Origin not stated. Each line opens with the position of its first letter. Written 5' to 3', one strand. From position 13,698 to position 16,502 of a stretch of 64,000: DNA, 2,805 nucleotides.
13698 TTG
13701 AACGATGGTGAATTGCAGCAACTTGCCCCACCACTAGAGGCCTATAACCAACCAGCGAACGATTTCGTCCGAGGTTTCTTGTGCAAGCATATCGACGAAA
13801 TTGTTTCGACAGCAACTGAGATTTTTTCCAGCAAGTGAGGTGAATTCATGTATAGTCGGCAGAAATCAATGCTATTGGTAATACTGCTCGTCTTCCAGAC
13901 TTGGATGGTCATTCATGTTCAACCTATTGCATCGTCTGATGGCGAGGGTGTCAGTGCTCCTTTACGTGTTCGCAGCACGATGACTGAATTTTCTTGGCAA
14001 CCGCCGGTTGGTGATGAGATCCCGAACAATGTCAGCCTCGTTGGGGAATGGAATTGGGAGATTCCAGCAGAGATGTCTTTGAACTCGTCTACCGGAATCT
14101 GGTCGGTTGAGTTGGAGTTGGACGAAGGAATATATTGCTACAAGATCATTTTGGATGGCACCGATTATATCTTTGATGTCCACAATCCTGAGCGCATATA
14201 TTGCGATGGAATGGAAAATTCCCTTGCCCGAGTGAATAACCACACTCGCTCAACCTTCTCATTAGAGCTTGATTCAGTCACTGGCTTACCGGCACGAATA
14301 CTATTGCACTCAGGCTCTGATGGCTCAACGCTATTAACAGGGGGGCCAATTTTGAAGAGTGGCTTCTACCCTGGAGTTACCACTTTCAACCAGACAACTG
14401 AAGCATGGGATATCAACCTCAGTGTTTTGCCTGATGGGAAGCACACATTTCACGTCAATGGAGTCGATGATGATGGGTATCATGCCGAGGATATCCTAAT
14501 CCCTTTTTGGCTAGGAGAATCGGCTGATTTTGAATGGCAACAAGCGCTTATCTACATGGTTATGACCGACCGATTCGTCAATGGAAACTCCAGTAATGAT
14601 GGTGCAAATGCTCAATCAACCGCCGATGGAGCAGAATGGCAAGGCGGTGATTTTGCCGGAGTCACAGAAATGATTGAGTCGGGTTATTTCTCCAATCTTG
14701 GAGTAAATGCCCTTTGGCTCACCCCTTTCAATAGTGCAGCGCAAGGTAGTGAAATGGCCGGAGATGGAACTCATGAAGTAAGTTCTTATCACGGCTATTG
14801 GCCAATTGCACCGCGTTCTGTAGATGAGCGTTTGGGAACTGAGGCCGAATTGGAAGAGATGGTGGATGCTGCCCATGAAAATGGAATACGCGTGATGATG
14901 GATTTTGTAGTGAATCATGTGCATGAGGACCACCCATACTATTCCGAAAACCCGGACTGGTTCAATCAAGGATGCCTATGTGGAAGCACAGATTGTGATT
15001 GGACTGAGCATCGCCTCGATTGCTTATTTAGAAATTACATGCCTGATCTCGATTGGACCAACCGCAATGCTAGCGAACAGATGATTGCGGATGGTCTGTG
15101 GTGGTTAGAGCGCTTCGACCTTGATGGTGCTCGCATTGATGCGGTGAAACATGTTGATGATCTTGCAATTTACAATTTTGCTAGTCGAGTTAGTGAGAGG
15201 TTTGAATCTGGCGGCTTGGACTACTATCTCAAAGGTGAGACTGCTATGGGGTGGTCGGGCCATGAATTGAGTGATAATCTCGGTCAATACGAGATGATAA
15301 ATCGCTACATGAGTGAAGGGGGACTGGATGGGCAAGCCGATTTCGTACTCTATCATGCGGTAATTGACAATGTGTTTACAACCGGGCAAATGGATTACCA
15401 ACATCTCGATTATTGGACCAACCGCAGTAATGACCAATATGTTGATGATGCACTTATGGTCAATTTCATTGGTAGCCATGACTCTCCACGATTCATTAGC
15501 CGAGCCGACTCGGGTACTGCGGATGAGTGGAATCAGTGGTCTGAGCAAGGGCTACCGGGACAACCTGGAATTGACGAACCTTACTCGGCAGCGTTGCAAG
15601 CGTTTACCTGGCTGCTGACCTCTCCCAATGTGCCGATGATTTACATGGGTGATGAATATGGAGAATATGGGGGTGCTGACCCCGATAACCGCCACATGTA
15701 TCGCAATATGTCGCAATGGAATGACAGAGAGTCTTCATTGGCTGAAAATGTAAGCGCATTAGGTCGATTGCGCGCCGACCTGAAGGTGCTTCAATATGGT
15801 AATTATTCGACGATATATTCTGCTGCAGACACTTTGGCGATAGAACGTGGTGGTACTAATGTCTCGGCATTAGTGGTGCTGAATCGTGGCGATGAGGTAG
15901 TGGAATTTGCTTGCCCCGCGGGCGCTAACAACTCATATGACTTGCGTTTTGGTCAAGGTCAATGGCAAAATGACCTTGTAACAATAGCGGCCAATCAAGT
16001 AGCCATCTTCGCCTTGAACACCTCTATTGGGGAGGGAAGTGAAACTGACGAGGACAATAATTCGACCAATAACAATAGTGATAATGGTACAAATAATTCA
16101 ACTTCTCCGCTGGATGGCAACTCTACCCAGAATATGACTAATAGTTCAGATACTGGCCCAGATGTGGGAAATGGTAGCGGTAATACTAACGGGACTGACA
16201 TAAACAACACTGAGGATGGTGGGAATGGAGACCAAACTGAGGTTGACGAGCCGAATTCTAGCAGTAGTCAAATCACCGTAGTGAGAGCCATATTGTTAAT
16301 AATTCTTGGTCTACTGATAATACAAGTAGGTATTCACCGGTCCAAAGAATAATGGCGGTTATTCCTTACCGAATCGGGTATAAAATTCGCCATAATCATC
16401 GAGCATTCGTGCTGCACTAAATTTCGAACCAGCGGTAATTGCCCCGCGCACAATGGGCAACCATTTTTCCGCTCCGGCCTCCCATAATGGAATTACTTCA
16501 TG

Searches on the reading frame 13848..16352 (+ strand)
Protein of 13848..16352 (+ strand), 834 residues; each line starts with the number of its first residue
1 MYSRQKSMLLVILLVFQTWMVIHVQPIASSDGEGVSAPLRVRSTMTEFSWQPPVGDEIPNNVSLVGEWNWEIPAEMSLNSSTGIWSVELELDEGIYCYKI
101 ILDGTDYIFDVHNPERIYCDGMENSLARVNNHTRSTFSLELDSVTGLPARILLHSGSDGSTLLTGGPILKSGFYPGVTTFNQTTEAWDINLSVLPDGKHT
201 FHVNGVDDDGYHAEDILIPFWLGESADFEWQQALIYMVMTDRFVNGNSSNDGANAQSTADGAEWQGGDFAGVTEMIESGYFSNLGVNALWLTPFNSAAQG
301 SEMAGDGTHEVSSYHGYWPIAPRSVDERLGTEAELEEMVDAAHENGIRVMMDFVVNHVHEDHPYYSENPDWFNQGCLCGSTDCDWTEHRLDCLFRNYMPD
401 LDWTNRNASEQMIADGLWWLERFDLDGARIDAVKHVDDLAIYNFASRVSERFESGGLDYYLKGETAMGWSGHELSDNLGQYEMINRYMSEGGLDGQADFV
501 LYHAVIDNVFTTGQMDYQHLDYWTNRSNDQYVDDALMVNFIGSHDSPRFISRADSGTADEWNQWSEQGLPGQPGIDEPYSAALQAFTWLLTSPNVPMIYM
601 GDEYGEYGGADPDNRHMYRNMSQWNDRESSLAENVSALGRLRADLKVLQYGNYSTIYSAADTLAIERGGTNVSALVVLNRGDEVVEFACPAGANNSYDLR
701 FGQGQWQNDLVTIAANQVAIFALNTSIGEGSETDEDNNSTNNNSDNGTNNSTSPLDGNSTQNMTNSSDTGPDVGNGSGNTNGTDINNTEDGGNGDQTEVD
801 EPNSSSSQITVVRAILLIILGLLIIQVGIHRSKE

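Call 8: search_protein_families(library=pfam, proteins=[window:13848-16352:+], max_evalue=0.001)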
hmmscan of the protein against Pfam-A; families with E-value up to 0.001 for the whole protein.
window:13848-16352:+ (834 aa): 3 families
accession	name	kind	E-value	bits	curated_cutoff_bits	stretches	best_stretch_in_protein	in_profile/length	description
PF00128.31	Alpha-amylase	-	4.8e-40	138.6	22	1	238-610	2-360/446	Alpha amylase, catalytic domain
PF16561.11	AMPK1_CBM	-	0.00072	20.1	26.8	0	60-105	12-56/85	Glycogen recognition site of AMP-activated protein kinase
PF14871.12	GHL6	-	0.00074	20.2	35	0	333-372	44-80/132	Hypothetical glycosyl hydrolase 6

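Call 48: search_protein_families(library=ncbifam, proteins=[window:13848-16352:+], max_evalue=0.00001)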
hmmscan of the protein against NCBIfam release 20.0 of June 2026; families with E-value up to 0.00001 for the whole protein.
window:13848-16352:+ (834 aa): 39 families (the best 25 are shown)
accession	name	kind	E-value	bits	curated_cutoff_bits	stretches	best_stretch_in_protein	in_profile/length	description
NF007058.0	PRK09505.2-3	equivalog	7.9e-30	103.6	897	1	216-358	193-337/742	alpha-amylase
NF007060.0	PRK09505.2-5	equivalog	3.4e-29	101.4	790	1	226-358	188-322/690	alpha-amylase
NF008051.0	PRK10785.1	equivalog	1e-28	99.9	568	2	254-433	163-337/607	maltodextrin glucosidase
NF007051.0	PRK09505.1-1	equivalog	5.5e-28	97.4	864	1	225-358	191-326/686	alpha-amylase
NF007053.0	PRK09505.1-3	equivalog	2.6e-27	95.3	1269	1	224-359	182-319/687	alpha-amylase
NF007052.0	PRK09505.1-2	equivalog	5.3e-27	94.3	749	1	225-358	181-316/677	alpha-amylase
NF007057.0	PRK09505.2-2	equivalog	2.6e-25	88.7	931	1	227-358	193-326/694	alpha-amylase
NF041090.1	Cyc-maltodext_AglB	equivalog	3.6e-25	88.7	540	2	235-550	32-299/470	cyclomaltodextrinase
NF007059.0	PRK09505.2-4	equivalog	1.8e-24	86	865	1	227-358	183-316/683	alpha-amylase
NF007054.0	PRK09505.1-4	equivalog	2e-24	85.9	1385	1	225-358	181-316/676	alpha-amylase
NF007055.0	PRK09505.1-6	equivalog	7.2e-23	80.7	1458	1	225-358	180-315/675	alpha-amylase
NF041321.1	Alpha-amyl_MalA_Halo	equivalog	1.2e-19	70.2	875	2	267-367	279-364/666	alpha-amylase MalA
NF007056.0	PRK09505.2-1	equivalog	5.6e-19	68.4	624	1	223-352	110-236/554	alpha-amylase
NF051899.1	BetGalacBglAAgro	equivalog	6.5e-19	67.7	900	1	263-435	21-201/537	beta-galactosidase BglA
TIGR02456.1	treS_nterm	equivalog_domain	9.4e-19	67.3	678.35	1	256-367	14-110/539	maltose alpha-D-glucosyltransferase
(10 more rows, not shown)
